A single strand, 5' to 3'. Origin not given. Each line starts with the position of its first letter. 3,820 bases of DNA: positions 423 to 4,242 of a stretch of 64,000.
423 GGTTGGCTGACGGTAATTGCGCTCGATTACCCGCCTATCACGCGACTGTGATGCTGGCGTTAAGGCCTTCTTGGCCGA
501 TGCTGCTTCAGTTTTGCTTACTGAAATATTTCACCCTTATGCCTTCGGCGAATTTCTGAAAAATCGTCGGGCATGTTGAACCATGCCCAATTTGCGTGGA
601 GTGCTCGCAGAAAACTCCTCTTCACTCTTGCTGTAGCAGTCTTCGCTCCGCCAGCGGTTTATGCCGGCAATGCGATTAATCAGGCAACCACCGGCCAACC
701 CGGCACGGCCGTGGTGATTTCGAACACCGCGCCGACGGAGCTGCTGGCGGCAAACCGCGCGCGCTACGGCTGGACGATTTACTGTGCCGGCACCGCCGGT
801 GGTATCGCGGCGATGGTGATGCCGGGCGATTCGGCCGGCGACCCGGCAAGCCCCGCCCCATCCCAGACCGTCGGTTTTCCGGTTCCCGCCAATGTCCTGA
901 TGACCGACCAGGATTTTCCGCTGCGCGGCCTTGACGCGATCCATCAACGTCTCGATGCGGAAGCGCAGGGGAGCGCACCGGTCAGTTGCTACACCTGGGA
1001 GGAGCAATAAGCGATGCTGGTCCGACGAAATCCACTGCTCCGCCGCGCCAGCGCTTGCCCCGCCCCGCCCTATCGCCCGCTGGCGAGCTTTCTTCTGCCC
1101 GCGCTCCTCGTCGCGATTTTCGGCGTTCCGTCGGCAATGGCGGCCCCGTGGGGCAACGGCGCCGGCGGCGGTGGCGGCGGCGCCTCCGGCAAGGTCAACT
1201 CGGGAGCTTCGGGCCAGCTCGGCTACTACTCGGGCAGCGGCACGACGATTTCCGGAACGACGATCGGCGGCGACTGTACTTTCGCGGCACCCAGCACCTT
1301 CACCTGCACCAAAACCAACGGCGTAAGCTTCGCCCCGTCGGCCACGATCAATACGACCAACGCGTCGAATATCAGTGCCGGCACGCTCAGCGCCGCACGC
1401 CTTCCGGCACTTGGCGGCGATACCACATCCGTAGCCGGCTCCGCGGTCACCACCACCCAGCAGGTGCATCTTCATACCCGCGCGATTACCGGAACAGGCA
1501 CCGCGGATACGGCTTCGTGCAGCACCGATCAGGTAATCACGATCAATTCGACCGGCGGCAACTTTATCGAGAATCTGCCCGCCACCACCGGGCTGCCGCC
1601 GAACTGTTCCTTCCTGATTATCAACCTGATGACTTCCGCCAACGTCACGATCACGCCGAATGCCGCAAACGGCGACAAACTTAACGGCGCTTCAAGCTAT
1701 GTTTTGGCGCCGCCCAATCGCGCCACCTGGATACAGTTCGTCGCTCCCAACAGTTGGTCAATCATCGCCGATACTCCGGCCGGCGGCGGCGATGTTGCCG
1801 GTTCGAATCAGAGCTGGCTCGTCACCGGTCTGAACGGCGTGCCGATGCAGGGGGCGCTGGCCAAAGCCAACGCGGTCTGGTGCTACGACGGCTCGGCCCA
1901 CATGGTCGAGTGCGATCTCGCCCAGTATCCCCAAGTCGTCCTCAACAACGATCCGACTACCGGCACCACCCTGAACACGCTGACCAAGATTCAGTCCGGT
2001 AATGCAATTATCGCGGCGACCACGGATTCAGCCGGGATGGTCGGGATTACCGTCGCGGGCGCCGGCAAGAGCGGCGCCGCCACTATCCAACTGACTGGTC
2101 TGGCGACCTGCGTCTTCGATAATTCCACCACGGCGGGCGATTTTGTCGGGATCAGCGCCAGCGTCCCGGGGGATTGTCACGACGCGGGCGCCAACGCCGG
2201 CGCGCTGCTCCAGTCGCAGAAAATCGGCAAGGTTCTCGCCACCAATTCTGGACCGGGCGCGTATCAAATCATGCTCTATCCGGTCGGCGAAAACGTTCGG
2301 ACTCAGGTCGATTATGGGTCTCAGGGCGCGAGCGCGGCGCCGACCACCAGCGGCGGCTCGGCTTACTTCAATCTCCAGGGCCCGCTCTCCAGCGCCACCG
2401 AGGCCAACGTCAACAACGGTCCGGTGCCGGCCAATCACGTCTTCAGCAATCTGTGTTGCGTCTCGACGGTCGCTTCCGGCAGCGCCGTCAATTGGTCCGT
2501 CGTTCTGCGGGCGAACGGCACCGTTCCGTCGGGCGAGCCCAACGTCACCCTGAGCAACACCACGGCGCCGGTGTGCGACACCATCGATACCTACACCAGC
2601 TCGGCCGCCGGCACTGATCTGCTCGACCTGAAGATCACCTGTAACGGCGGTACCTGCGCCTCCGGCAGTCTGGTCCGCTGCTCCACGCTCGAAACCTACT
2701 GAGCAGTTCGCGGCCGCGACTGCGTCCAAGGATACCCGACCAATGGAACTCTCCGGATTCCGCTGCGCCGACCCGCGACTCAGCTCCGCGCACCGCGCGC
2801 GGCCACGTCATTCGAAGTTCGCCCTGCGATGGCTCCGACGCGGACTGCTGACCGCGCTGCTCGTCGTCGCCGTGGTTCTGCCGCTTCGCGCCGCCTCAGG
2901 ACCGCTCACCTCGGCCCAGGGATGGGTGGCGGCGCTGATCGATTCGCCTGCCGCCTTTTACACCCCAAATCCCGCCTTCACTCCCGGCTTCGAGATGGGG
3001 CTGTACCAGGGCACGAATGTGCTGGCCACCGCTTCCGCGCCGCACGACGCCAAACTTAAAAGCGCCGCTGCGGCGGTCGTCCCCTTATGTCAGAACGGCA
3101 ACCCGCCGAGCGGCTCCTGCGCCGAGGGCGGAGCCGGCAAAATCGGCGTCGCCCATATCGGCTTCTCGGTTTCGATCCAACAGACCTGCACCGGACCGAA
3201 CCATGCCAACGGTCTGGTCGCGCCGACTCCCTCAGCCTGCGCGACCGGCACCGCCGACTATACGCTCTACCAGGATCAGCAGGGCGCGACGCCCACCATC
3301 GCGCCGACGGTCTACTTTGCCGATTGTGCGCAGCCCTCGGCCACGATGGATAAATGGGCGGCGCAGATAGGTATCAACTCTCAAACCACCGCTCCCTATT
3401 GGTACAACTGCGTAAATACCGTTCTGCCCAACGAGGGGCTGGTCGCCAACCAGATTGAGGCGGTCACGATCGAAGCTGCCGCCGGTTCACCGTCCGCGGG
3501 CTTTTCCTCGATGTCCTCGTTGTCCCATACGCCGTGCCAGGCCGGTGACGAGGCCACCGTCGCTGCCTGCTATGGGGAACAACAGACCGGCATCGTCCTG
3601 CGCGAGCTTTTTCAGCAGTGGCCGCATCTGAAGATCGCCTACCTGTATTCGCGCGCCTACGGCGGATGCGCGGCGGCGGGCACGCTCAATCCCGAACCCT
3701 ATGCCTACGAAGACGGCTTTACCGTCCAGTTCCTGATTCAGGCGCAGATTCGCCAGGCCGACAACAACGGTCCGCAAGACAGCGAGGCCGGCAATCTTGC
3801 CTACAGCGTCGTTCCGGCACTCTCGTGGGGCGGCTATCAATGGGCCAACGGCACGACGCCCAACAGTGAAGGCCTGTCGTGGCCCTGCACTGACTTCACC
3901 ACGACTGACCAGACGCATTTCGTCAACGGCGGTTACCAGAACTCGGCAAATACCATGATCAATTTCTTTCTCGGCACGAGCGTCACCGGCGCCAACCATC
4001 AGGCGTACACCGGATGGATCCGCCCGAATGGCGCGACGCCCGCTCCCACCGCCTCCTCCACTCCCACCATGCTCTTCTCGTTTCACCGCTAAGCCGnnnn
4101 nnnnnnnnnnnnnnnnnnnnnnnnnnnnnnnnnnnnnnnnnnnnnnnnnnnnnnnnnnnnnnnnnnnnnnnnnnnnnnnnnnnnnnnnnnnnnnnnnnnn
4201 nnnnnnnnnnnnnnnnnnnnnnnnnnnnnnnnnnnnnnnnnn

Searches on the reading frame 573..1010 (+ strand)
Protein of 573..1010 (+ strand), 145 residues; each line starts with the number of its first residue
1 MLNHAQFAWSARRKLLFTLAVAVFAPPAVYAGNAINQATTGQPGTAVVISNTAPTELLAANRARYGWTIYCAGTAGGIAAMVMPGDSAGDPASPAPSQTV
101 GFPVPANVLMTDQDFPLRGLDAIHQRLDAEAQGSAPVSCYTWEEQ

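Call 3: search_protein_families(library=pfam, proteins=[window:573-1010:+], max_evalue=1)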
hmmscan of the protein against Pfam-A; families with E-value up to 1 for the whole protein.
window:573-1010:+ (145 aa): 1 family
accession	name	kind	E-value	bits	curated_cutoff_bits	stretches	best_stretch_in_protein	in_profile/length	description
PF11086.13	DUF2878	-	0.13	12.9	27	1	6-46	99-139/154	Protein of unknown function (DUF2878)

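Call 4: search_protein_families(library=phrogs, proteins=[window:573-1010:+], max_evalue=1)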
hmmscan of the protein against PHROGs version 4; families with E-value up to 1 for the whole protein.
window:573-1010:+ (145 aa): 1 family
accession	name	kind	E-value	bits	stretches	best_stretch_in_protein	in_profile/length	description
phrog_3965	-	unknown function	0.042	15.2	1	36-81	74-119/143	-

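Call 5: search_protein_families(library=ncbifam, proteins=[window:573-1010:+], max_evalue=1)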
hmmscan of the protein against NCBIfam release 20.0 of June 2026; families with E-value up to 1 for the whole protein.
window:573-1010:+ (145 aa): 1 family
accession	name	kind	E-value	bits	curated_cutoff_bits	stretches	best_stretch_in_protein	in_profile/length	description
NF005436.0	PRK07023.1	equivalog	0.16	11.7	292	1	59-76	143-160/248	SDR family oxidoreductase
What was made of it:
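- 573..1010 (+): orf145, the first gene of the island. A small protein with a signal-peptide-like N-terminus. No Pfam, PHROG or NCBIfam match (calls 3-5).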

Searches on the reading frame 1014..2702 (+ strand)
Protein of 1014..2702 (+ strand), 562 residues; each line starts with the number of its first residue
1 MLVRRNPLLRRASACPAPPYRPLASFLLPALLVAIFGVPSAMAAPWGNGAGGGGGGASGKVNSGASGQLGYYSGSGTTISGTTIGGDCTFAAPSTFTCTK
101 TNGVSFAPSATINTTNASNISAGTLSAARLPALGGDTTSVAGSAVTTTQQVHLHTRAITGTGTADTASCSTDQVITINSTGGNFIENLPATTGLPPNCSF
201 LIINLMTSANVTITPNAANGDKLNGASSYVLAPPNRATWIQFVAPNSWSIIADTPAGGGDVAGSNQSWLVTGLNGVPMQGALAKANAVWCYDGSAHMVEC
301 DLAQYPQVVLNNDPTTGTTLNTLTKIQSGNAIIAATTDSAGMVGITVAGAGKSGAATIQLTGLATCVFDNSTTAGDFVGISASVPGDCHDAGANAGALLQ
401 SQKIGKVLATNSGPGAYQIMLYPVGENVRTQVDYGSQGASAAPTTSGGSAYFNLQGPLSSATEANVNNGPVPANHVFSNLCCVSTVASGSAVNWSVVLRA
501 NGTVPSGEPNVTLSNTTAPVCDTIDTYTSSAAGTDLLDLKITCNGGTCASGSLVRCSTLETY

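Call 3: search_protein_families(library=pfam, proteins=[window:1014-2702:+], max_evalue=1)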
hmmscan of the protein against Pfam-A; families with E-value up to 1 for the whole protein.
window:1014-2702:+ (562 aa): 0 families

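Call 4: search_protein_families(library=phrogs, proteins=[window:1014-2702:+], max_evalue=1)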
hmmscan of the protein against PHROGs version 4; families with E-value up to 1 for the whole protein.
window:1014-2702:+ (562 aa): 0 families

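Call 5: search_protein_families(library=ncbifam, proteins=[window:1014-2702:+], max_evalue=1)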
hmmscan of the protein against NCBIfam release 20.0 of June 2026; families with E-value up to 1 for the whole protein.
window:1014-2702:+ (562 aa): 0 families

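Call 61: search_dna_similar(query=window:1014-2702:+, collection=phages, mode=protein, max_evalue=0.01, max_rows=15)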
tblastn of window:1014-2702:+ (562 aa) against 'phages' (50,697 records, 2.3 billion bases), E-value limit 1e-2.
No match.
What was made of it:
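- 1014..2702 (+): orf562, a Gly/Thr/Ser/Asn-rich protein with a hydrophobic N-terminal segment. Function unknown. No family match (calls 3-5) and no phage match (call 61).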

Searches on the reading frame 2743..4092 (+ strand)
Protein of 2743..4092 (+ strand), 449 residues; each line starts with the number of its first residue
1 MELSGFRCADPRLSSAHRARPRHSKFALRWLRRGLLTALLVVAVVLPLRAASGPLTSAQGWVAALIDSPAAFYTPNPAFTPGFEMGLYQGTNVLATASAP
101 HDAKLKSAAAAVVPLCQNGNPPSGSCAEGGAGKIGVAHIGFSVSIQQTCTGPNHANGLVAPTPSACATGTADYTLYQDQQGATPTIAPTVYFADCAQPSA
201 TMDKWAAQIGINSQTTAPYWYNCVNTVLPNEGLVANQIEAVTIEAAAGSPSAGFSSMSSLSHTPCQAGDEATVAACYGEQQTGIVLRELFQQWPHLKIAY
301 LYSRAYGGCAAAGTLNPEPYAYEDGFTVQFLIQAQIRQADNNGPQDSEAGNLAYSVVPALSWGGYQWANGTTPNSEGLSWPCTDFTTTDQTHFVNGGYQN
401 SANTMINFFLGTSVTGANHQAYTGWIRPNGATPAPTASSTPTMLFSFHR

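Call 3: search_protein_families(library=pfam, proteins=[window:2743-4092:+], max_evalue=1)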
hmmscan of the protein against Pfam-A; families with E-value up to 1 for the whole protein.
window:2743-4092:+ (449 aa): 0 families

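Call 4: search_protein_families(library=phrogs, proteins=[window:2743-4092:+], max_evalue=1)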
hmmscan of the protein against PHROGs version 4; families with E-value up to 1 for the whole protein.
window:2743-4092:+ (449 aa): 0 families

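Call 5: search_protein_families(library=ncbifam, proteins=[window:2743-4092:+], max_evalue=1)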
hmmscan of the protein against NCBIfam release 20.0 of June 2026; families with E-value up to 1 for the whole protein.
window:2743-4092:+ (449 aa): 0 families

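Call 62: search_dna_similar(query=window:2743-4092:+, collection=phages, mode=protein, max_evalue=0.01, max_rows=15)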
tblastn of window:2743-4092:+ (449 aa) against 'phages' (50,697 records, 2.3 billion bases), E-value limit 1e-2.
No match.
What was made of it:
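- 2743..4092 (+): orf449, an exported protein of a small family found mainly in Candidatus Binataceae. It is the most constrained gene of the island. A distant relative is named lysophospholipase L1-like (SGNH) esterase. No phage match (call 62).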

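Call 68: find_homologous_proteins(query=window:2743-4092:+)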
Query window:2743-4092:+ (449 aa): 12 proteins with E <= 0.001 among 8000 candidates.
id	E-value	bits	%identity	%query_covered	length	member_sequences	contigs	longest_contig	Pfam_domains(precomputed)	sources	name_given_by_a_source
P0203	3.8e-224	763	100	75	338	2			-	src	-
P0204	1.7e-221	754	79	90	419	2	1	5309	-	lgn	-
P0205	5.2e-149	515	61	89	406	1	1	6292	-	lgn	-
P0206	2.1e-122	427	53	90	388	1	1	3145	-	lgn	-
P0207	4.2e-108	380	51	86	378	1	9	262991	-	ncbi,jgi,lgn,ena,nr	ncbi:MAG TPA: hypothetical protein VFB15_07310 [Candidatus Binataceae bacterium]|nr:hypothetical pro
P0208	6.7e-97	343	46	89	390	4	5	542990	-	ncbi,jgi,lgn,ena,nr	ncbi:MAG TPA: hypothetical protein VFB15_13135 [Candidatus Binataceae bacterium]|nr:hypothetical pro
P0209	6.2e-78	281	45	81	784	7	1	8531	-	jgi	jgi:hypothetical protein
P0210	2.8e-23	101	31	67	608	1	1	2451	PF23598.2,PF14580.13,PF12799.14,PF13855.13,PF23211.1,PF23952.2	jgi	jgi:Leucine-rich repeat (LRR) protein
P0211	6.3e-23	99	33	77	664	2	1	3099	PF02368.25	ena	-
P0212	4.4e-21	93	30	83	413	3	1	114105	-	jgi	jgi:hypothetical protein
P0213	8.5e-14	69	30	73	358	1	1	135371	-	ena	-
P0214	4.4e-12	64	32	50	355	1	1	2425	-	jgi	jgi:lysophospholipase L1-like esterase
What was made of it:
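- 2743..4092 (+): 12 homologues (call 68).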

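Call 75: find_encoding_contigs(protein=P0207, flank=7000, max_places=1)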
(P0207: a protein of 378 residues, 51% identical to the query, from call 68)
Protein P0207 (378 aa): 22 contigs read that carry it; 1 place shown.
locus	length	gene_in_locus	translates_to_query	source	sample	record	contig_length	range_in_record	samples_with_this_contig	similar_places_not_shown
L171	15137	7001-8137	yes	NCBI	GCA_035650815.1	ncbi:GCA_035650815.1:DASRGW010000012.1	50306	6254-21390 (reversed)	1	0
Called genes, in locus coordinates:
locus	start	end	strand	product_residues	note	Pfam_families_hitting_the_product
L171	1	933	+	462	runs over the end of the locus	PF02646:RmuC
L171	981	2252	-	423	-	PF01979:Amidohydro_1, PF07969:Amidohydro_3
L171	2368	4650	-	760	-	PF13620:CarboxypepD_reg, PF17210:SdrD_B (faint), PF00593:TonB_dep_Rec_b-barrel, PF25183:OMP_b-brl_4 (weak)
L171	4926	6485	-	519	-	-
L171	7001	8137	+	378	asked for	-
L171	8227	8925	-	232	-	PF01128:IspD, PF12804:NTP_transf_3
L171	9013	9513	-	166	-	PF02559:CarD_TRCF_RID, PF21095:CarD_C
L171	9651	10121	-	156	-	PF13673:Acetyltransf_10, PF00583:Acetyltransf_1, PF13508:Acetyltransf_7, PF08445:FR47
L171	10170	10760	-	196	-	-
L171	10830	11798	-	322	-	PF02608:Bmp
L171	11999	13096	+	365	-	PF01464:SLT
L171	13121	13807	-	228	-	PF02798:GST_N, PF13417:GST_N_3, PF13409:GST_N_2, PF14497:GST_C_3 (weak)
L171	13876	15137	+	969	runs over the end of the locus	PF03710:GlnE, PF03445:DUF294 (faint), PF08335:GlnD_UR_UTase, PF03710:GlnE, PF08335:GlnD_UR_UTase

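Call 76: find_encoding_contigs(protein=P0208, flank=7000, max_places=1)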
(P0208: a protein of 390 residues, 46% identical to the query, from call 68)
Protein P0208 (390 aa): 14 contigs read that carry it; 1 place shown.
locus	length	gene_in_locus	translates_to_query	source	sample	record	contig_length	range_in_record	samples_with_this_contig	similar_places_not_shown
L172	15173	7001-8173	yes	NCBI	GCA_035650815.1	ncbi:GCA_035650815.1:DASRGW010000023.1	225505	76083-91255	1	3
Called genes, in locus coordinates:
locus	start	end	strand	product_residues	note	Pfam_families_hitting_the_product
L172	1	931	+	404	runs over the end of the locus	PF02771:Acyl-CoA_dh_N, PF02770:Acyl-CoA_dh_M, PF00441:Acyl-CoA_dh_1, PF08028:Acyl-CoA_dh_2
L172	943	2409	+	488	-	PF04909:Amidohydro_2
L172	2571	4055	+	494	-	PF02310:B12-binding, PF04055:Radical_SAM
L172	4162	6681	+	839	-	PF00521:DNA_topoisoIV, PF03989:DNA_gyraseA_C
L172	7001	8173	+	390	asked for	-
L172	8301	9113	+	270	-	PF00378:ECH_1, PF16113:ECH_2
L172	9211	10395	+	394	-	PF00067:p450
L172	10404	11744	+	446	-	PF00083:Sugar_tr, PF07690:MFS_1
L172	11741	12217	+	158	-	PF02643:DUF192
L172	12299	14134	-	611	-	PF01565:FAD_binding_4, PF08031:BBE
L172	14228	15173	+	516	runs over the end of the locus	PF01039:Carboxyl_trans, PF03255:ACCA (weak)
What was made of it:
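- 2743..4092 (+): Paralogues stand alone in ordinary chromosomal contexts (calls 75, 76).
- orf449 paralogues stand alone without a GT (calls 75, 76).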
